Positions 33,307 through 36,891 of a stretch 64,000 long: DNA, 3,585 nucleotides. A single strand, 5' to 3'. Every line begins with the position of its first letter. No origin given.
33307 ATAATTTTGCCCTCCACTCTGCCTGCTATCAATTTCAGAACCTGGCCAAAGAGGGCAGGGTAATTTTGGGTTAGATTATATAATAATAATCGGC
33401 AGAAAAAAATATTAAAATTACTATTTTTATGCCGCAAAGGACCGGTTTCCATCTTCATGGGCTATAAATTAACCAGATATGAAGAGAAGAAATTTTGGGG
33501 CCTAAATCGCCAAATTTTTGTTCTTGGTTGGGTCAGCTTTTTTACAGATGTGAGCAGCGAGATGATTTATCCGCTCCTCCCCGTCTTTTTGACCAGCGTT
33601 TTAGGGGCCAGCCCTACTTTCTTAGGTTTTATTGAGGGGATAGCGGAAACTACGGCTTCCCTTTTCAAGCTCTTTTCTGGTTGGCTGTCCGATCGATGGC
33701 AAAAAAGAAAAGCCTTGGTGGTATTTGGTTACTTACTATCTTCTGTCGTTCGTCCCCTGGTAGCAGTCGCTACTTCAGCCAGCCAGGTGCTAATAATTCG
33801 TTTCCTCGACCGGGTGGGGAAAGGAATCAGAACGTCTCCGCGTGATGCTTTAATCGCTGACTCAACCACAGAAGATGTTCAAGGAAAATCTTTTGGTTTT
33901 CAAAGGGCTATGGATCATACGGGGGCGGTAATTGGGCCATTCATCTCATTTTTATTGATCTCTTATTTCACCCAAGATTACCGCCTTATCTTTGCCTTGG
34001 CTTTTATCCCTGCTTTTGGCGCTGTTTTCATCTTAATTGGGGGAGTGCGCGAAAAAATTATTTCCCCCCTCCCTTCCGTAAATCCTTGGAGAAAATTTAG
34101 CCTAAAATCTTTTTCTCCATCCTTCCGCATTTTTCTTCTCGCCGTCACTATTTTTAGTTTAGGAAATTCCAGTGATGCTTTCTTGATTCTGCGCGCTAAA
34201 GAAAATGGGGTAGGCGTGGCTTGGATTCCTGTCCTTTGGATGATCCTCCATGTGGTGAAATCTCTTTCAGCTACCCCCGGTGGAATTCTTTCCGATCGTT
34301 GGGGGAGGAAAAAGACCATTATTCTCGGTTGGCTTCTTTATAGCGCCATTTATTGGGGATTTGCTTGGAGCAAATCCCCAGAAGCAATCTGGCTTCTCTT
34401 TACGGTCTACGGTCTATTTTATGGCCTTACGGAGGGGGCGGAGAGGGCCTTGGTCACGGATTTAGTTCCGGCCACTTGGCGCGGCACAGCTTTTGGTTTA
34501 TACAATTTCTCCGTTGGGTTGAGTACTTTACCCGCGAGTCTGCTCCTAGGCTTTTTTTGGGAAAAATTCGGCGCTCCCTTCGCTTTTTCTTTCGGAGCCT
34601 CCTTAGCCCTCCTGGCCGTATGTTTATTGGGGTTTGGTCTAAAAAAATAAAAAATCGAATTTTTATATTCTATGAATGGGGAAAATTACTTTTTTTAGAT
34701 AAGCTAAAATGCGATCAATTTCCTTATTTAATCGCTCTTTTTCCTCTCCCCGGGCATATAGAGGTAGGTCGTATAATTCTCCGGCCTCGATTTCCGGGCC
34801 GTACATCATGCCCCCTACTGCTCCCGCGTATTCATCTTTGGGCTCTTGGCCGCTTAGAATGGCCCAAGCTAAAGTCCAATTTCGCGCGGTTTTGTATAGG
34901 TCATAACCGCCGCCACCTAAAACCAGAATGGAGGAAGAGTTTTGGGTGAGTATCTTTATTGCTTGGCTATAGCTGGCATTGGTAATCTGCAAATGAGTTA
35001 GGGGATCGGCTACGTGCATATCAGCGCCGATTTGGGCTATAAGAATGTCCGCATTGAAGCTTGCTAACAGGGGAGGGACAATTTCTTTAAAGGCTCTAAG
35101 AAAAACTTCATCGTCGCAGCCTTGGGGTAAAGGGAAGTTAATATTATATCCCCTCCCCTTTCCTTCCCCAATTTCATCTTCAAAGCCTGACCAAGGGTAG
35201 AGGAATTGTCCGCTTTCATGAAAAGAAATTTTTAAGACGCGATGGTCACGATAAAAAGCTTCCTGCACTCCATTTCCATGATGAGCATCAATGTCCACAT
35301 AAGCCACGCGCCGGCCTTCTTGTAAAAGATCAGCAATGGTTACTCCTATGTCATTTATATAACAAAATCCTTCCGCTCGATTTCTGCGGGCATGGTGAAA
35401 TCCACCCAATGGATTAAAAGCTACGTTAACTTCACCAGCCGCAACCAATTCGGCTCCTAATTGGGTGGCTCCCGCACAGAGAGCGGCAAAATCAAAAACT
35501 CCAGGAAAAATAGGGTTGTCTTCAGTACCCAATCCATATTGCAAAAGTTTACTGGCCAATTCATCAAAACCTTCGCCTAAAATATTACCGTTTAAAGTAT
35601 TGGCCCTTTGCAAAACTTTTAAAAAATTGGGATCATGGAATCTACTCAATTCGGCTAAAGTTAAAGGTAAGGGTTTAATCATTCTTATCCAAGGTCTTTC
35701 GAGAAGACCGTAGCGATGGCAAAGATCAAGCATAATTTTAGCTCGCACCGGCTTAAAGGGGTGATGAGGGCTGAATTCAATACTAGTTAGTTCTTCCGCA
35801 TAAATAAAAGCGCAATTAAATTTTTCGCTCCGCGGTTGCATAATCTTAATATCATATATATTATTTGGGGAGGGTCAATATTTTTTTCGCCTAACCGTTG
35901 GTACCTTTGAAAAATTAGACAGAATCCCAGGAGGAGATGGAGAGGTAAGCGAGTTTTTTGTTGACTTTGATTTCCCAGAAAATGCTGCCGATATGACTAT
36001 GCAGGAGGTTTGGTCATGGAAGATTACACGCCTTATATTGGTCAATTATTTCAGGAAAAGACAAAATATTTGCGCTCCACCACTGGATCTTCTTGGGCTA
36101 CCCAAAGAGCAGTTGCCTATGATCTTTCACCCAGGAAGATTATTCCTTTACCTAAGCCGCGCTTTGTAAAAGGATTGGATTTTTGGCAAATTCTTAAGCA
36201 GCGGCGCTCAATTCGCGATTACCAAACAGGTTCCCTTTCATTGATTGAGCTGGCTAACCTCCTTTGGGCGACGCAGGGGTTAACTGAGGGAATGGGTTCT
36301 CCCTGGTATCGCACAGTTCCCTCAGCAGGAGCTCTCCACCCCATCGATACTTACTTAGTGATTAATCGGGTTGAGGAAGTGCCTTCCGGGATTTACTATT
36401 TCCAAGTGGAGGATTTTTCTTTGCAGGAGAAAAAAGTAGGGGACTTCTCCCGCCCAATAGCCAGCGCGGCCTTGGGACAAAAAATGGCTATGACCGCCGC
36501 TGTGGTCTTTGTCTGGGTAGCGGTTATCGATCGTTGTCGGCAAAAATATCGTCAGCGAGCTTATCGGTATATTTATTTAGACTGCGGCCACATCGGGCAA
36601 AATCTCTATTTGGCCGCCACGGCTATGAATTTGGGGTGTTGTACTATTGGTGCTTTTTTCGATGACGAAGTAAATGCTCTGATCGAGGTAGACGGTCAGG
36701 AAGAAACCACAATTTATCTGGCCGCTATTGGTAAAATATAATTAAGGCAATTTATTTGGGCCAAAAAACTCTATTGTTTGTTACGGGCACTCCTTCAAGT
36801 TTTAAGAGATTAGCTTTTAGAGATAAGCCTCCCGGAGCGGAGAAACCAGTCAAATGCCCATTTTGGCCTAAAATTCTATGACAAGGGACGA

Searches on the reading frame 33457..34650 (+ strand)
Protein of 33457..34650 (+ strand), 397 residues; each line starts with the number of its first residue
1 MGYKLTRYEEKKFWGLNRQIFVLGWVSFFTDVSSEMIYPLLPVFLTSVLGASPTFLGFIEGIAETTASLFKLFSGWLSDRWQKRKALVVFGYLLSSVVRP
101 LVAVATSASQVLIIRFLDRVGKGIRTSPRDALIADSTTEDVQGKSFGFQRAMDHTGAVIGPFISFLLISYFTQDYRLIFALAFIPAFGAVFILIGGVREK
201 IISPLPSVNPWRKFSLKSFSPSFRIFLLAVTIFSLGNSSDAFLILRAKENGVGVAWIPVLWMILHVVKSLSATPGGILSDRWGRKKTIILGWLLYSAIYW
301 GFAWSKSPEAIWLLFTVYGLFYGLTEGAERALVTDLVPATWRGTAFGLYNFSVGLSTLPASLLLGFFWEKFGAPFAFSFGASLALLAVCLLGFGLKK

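Call 65: search_protein_families(library=pfam, proteins=[window:33457-34650:+], max_evalue=0.00001)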
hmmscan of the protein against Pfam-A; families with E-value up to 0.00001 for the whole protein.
window:33457-34650:+ (397 aa): 4 families
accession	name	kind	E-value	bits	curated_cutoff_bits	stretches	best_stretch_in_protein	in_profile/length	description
PF07690.21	MFS_1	-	3.8e-39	135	33.4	2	26-244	4-226/347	Major Facilitator Superfamily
PF00083.30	Sugar_tr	-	2e-10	40.6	22.3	1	257-388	48-187/452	Sugar (and other) transporter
PF12832.13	MFS_1_like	-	1.9e-08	34.2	25.2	1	36-379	17-373/373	MFS_1 like family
PF13347.12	MFS_2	-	3.9e-06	26.1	27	1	41-337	20-343/427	MFS/sugar transport protein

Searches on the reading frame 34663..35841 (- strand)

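Call 65: search_protein_families(library=pfam, proteins=[window:34663-35841:-], max_evalue=0.00001)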
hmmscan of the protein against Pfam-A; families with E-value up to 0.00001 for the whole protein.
window:34663-35841:- (392 aa): 1 family
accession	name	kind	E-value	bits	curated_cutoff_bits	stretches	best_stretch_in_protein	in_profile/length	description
PF00850.24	Hist_deacetyl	-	3.3e-80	270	27.9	1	27-328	1-297/298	Histone deacetylase domain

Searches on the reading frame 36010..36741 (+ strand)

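Call 65: search_protein_families(library=pfam, proteins=[window:36010-36741:+], max_evalue=0.00001)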
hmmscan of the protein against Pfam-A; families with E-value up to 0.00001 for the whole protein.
window:36010-36741:+ (243 aa): 1 family
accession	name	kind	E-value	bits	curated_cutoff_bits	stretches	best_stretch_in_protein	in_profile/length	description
PF00881.29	Nitroreductase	-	3.7e-28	99.2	23.5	1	62-242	1-167/167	Nitroreductase family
